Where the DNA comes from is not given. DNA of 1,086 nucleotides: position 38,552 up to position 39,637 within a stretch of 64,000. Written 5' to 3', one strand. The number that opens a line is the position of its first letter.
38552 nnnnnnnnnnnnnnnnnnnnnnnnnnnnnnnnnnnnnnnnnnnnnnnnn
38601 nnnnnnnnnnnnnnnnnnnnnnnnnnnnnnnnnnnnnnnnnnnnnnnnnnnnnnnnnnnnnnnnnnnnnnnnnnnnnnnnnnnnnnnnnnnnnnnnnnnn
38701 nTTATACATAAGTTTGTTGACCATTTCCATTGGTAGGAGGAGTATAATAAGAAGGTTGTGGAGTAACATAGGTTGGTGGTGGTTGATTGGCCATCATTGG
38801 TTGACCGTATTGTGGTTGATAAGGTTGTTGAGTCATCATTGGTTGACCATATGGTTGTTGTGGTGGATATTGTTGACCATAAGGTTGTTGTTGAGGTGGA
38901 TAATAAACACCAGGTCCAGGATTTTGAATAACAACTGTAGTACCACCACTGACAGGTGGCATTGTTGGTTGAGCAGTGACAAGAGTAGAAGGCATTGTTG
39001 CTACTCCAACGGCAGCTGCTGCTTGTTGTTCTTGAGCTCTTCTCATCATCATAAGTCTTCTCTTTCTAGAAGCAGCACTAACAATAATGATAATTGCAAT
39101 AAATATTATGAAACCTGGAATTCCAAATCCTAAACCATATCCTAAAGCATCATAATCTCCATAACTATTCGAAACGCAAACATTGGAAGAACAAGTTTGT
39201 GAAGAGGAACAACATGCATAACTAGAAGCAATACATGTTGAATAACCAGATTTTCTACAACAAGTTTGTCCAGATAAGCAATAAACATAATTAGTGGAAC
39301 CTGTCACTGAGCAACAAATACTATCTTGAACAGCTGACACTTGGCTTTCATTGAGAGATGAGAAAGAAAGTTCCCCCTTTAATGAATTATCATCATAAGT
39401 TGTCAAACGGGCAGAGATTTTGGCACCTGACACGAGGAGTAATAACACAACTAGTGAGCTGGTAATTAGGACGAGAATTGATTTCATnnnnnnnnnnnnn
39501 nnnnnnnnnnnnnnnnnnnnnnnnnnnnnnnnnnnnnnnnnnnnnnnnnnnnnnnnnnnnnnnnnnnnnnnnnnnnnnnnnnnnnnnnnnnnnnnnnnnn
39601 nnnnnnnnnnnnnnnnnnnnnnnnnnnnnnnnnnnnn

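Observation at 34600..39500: Tandem segmental duplication of a membrane-protein gene in which one copy is a chimeric fusion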

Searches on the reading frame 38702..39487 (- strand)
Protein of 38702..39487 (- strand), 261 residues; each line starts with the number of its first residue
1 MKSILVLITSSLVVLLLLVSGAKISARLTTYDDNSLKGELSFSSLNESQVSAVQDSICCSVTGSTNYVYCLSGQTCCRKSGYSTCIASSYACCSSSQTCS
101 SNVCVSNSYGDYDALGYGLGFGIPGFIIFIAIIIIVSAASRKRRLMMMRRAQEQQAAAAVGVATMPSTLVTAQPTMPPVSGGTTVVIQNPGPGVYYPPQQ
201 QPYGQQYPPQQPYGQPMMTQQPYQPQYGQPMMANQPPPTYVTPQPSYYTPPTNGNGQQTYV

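Call 9: find_encoding_contigs(protein=window:38702-39487:-, flank=10000, max_places=6)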
Protein window:38702-39487:- (261 aa): no gene with exactly this product is on record in the collection.

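Call 10: search_protein_families(library=pfam, proteins=[window:38702-39487:-], max_evalue=1)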
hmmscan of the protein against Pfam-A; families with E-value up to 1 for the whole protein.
window:38702-39487:- (261 aa): 2 families
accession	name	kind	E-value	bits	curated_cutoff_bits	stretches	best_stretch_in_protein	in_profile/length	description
PF00854.27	PTR2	-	0.043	13.1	27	1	115-137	98-120/392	POT family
PF03994.20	DUF350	-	0.09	13.3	26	0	109-164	69-120/133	Domain of Unknown Function (DUF350)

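Call 12: find_homologous_proteins(query=window:38705-39487:-, max_evalue=0.01)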
Query seq(261 aa) (261 aa): 1 proteins with E <= 0.01 among 3932 candidates.
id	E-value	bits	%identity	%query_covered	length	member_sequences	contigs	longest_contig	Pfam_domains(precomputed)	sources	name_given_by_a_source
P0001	3.3e-160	549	97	100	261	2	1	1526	-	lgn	-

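Call 15: find_encoding_contigs(protein=P0001, flank=10000)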
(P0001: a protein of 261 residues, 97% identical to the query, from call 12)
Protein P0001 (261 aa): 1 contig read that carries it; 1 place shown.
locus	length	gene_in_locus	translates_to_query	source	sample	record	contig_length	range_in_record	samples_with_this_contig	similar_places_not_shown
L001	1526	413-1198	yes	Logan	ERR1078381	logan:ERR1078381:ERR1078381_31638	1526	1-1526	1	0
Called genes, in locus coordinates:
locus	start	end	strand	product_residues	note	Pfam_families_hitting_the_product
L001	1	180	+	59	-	?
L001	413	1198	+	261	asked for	-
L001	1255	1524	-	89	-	?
